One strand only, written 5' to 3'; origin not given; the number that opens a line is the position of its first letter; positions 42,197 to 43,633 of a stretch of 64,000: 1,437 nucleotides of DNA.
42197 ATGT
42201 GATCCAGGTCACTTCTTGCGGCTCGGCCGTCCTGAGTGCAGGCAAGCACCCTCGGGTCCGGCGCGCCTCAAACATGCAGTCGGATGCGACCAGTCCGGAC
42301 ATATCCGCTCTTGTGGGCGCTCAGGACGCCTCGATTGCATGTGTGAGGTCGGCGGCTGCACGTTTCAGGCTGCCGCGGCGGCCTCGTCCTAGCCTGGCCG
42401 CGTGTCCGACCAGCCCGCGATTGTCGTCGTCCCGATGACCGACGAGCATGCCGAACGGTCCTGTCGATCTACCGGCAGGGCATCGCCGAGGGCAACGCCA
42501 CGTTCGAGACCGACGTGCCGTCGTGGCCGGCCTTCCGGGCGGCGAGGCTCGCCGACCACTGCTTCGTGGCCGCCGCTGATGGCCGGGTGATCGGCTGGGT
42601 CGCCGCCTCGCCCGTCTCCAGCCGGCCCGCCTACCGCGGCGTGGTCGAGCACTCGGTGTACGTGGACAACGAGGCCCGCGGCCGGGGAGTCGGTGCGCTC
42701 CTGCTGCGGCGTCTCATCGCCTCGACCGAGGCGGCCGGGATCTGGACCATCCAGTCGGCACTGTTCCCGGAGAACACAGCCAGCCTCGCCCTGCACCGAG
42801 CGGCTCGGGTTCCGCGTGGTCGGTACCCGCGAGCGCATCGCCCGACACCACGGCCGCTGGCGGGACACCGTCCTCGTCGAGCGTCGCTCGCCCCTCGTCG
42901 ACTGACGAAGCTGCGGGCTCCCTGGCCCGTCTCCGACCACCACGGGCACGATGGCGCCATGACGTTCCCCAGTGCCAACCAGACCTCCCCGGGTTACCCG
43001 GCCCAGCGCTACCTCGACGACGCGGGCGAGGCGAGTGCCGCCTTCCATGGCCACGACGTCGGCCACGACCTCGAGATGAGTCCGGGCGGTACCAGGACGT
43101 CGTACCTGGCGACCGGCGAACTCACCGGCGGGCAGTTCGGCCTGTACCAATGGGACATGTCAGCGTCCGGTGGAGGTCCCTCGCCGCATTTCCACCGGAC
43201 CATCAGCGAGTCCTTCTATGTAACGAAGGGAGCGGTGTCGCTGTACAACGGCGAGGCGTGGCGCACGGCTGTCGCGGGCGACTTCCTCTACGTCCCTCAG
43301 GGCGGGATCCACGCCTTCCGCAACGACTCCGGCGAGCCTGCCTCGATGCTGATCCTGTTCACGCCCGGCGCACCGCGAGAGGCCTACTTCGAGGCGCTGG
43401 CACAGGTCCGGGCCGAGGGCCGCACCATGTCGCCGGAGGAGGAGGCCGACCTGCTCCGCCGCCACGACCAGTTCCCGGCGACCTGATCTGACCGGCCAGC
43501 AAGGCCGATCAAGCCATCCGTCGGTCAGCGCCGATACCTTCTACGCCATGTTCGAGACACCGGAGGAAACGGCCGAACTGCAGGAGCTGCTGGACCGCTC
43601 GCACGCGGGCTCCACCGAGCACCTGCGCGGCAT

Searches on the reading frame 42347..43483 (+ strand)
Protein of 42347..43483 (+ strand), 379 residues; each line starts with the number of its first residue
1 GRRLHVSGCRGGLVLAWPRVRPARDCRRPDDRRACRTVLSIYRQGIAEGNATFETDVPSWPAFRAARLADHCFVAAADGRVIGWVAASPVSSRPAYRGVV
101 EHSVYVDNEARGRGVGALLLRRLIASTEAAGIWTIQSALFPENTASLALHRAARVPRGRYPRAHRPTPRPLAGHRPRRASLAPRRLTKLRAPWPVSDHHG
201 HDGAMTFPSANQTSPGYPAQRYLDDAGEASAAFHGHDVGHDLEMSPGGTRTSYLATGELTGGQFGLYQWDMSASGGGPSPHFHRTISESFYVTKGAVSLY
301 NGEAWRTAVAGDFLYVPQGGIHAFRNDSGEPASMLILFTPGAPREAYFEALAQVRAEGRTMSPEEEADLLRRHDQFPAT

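Call 94: search_protein_families(library=pfam, proteins=[window:42347-43483:+], max_evalue=0.001)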
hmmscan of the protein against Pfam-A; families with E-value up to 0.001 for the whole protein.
window:42347-43483:+ (379 aa): 5 families
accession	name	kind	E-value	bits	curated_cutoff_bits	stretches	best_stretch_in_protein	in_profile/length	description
PF00583.31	Acetyltransf_1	-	5.6e-13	49.6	20.7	1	66-151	29-113/116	Acetyltransferase (GNAT) family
PF07883.17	Cupin_2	-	6.2e-13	48.7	27.2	1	275-337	8-69/70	Cupin domain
PF13508.13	Acetyltransf_7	-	1.7e-09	38.3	27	1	70-138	3-66/84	Acetyltransferase (GNAT) domain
PF00190.28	Cupin_1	-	6.9e-08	32.6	22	1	260-345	29-120/151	Cupin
PF02311.25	AraC_binding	-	0.00053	20.2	21.1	0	290-338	27-75/135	AraC-like ligand binding domain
